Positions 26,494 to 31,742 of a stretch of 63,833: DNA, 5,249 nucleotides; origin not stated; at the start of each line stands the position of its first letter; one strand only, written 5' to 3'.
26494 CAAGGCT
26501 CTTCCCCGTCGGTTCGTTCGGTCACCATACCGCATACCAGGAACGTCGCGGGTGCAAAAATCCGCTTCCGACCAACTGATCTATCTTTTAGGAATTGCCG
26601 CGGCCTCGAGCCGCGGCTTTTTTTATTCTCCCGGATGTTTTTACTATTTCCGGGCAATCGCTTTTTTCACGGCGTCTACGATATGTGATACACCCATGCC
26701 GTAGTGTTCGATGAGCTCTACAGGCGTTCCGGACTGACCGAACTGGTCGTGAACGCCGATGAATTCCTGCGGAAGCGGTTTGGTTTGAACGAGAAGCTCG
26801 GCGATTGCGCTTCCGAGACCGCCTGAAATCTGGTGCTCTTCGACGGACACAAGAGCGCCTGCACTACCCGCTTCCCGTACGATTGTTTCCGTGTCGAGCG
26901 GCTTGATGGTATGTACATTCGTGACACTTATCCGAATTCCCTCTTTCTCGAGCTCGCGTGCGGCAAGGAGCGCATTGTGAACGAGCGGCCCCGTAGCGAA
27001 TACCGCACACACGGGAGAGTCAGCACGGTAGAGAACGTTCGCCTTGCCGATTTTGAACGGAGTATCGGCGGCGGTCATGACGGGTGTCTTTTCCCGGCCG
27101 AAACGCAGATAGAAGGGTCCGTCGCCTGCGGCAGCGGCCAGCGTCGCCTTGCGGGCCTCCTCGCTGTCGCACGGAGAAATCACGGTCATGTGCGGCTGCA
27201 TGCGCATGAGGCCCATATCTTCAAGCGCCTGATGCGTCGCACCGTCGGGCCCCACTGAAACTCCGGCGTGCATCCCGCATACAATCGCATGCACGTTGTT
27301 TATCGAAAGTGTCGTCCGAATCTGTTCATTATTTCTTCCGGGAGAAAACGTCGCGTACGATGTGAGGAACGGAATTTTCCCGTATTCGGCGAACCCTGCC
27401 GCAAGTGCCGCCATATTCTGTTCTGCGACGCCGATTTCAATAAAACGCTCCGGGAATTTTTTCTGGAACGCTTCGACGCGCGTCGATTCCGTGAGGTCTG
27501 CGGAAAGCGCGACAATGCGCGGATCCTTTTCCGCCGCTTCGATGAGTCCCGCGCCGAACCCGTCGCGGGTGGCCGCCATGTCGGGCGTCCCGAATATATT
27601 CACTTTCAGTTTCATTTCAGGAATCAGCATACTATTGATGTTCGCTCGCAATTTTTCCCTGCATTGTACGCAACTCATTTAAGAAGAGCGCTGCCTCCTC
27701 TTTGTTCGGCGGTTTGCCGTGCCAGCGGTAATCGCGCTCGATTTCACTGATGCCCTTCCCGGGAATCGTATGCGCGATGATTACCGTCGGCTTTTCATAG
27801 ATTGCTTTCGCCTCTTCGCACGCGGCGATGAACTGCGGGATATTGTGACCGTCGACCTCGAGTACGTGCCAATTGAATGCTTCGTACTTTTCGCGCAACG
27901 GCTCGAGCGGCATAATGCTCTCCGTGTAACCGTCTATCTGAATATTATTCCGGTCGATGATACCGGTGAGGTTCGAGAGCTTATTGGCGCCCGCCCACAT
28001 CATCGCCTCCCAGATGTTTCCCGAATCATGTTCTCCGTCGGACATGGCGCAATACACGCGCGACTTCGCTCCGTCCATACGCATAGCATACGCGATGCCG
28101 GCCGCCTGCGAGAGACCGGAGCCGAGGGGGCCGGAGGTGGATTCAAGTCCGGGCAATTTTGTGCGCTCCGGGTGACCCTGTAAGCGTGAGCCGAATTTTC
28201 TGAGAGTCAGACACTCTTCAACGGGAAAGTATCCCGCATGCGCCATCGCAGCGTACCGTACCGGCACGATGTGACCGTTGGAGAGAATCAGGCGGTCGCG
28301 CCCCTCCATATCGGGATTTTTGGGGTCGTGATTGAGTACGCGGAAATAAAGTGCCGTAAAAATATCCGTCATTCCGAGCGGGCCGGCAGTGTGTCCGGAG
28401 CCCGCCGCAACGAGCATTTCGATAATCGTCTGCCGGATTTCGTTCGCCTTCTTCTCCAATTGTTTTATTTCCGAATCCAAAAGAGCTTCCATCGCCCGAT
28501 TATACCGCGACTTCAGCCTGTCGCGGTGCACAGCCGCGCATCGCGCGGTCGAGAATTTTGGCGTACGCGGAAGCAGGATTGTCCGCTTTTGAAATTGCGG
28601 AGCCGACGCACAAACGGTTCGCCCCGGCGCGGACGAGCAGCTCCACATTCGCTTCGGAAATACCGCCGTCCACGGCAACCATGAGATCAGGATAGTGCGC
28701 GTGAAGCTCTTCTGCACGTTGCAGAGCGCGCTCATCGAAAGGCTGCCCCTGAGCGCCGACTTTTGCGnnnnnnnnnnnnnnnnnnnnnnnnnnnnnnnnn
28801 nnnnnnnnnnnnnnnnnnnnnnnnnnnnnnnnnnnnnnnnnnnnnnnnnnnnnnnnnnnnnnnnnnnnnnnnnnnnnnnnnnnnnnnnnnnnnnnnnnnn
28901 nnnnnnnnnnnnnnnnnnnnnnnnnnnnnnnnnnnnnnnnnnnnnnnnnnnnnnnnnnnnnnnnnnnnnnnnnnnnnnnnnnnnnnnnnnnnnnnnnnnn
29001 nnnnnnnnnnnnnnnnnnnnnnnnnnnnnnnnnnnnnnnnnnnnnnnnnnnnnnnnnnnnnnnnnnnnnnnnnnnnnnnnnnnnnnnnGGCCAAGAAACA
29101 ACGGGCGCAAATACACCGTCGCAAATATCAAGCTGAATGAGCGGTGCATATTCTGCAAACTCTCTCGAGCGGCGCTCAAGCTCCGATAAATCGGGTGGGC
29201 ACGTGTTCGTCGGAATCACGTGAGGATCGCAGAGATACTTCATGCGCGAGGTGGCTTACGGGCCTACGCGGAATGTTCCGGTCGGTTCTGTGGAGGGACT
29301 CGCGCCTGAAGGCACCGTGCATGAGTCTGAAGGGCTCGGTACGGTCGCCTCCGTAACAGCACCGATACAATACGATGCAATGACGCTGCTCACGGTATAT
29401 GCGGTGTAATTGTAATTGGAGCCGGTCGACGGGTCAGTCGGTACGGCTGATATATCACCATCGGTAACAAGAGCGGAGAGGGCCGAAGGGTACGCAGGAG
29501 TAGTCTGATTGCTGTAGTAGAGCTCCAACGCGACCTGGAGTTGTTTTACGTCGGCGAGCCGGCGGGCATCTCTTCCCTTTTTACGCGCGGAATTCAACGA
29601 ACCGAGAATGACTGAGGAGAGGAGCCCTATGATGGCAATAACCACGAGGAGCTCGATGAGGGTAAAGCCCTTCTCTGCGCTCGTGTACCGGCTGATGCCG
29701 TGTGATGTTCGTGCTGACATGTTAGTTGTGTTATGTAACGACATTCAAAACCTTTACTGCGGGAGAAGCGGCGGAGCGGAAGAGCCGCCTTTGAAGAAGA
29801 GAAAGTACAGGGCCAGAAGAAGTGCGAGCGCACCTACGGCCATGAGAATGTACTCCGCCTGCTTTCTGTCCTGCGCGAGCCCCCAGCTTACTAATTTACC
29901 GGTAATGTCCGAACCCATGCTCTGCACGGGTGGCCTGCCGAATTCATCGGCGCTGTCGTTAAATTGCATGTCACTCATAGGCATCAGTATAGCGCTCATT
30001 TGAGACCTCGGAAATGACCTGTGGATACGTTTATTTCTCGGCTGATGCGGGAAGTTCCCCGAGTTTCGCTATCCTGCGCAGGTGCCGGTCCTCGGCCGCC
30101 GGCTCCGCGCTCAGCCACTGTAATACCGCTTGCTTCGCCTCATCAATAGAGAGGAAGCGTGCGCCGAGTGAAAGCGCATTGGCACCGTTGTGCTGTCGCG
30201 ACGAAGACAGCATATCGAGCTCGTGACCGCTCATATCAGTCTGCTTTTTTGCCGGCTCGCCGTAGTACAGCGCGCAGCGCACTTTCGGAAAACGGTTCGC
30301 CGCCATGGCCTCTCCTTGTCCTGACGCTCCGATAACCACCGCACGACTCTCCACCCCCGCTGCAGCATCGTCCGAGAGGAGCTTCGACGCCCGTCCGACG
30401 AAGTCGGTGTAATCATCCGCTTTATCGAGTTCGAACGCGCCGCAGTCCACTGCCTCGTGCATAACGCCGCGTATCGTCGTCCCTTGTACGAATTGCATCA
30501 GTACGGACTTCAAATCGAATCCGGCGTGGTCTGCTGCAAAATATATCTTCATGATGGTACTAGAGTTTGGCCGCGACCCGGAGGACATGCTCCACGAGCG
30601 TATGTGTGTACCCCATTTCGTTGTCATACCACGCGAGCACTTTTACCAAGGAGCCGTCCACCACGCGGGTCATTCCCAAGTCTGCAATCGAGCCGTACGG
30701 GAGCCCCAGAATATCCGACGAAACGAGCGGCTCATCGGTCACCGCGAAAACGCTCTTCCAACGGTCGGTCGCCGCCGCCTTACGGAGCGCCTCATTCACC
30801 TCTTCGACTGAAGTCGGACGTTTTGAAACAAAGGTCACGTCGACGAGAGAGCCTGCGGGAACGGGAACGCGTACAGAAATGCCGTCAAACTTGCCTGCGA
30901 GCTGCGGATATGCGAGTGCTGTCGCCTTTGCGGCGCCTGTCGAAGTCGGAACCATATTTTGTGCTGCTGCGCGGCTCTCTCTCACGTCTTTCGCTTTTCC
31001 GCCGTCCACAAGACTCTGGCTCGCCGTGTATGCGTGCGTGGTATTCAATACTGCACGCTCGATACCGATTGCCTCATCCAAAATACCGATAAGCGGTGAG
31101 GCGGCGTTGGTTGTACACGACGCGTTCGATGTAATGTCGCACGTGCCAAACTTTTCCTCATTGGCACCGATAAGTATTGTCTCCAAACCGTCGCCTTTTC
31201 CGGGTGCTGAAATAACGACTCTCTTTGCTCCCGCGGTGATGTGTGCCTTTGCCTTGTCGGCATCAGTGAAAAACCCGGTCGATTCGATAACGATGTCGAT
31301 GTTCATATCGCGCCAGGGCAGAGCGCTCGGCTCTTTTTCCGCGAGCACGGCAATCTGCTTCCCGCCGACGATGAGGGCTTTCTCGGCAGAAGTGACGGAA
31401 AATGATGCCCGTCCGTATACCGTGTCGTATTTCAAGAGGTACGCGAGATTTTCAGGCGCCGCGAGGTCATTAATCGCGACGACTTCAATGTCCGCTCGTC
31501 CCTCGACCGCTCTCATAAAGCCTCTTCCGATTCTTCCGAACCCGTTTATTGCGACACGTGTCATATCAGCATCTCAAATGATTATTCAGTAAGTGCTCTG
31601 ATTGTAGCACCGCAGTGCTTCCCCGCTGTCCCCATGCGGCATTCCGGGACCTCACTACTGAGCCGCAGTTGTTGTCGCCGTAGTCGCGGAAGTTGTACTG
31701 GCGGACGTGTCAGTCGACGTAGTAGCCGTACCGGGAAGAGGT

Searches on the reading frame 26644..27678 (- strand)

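Call 8: search_protein_families(library=pfam, proteins=[window:26644-27678:-], max_evalue=0.001)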
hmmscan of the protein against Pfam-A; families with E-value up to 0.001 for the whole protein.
window:26644-27678:- (344 aa): 3 families
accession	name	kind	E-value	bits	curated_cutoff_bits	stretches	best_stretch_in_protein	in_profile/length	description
PF02779.29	Transket_pyr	-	1e-40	139.6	27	1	35-199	3-173/174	Transketolase, pyrimidine binding domain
PF02780.25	Transketolase_C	-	2.5e-23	82.8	25.9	1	219-333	7-124/124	Transketolase, C-terminal domain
PF22613.1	Transketolase_C_1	-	4.5e-05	24.1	27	1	220-328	9-112/113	Transketolase-like TK C-terminal domain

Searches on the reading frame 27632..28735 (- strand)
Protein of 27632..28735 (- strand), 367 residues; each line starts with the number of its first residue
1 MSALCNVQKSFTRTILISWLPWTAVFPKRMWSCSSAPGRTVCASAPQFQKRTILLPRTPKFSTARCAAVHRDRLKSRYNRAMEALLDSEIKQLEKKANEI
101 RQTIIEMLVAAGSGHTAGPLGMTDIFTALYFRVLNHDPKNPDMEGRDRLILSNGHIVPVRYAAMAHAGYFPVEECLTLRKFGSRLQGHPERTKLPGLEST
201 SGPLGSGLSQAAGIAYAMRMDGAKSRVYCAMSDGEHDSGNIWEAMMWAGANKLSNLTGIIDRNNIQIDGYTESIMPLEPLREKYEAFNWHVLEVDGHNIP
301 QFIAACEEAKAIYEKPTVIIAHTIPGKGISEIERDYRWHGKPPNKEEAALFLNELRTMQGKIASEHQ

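Call 8: search_protein_families(library=pfam, proteins=[window:27632-28735:-], max_evalue=0.001)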
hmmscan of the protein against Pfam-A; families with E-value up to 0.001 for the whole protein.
window:27632-28735:- (367 aa): 3 families
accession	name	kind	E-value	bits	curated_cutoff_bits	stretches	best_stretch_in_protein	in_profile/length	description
PF00456.26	Transketolase_N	-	4e-54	184.3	22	1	95-349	4-269/334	Transketolase, thiamine diphosphate binding domain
PF13292.11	DXP_synthase_N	-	4.2e-12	46.4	21.2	1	86-268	11-176/274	1-deoxy-D-xylulose-5-phosphate synthase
PF00676.26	E1_dh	-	2.8e-05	23.7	22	1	196-311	95-209/300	Dehydrogenase E1 component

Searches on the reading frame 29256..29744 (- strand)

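Call 8: search_protein_families(library=pfam, proteins=[window:29256-29744:-], max_evalue=0.001)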
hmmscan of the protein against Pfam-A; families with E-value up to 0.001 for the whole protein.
window:29256-29744:- (162 aa): 1 family
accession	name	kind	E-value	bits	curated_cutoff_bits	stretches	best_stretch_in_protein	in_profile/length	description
PF07963.17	N_methyl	-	5.1e-08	32.6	21.2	1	23-46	3-26/27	Prokaryotic N-terminal methylation motif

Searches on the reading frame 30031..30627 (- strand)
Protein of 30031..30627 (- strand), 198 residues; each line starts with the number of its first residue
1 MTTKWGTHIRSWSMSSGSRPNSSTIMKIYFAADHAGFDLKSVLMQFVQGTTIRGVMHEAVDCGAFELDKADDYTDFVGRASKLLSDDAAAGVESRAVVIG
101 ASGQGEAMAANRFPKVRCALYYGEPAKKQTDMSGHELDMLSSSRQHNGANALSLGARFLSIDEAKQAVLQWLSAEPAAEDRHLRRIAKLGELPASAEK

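Call 8: search_protein_families(library=pfam, proteins=[window:30031-30627:-], max_evalue=0.001)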
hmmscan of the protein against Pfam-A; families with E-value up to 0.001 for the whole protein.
window:30031-30627:- (198 aa): 1 family
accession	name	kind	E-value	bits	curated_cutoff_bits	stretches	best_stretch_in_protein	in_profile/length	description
PF02502.23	LacAB_rpiB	-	3.9e-27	95.3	24.7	1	28-189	1-138/138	Ribose/Galactose Isomerase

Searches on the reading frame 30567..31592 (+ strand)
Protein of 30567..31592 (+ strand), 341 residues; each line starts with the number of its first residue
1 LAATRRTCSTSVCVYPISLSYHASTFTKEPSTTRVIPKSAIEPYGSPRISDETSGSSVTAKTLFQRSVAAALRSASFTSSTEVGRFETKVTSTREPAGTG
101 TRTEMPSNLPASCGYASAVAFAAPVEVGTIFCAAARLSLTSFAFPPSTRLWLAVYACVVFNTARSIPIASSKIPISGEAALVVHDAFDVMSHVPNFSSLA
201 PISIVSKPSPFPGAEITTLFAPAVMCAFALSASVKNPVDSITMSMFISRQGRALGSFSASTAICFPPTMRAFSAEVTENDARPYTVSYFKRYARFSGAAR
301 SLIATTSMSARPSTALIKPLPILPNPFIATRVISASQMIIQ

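Call 8: search_protein_families(library=pfam, proteins=[window:30567-31592:+], max_evalue=0.001)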
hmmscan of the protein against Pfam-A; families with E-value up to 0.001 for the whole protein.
window:30567-31592:+ (341 aa): 0 families

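Call 18: search_protein_families(library=pfam, proteins=[window:30567-31592:+], max_evalue=10)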
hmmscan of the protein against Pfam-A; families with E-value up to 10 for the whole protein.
window:30567-31592:+ (341 aa): 0 families

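Call 95: search_protein_families(library=ncbifam, proteins=[window:30567-31592:+], max_evalue=0.1)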
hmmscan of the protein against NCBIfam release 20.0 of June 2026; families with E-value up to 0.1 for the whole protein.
window:30567-31592:+ (341 aa): 1 family
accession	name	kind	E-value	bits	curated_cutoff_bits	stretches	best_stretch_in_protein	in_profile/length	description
NF008196.0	PRK10952.1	equivalog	0.055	12.3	439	1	153-242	156-240/356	glycine betaine/L-proline ABC transporter permease ProW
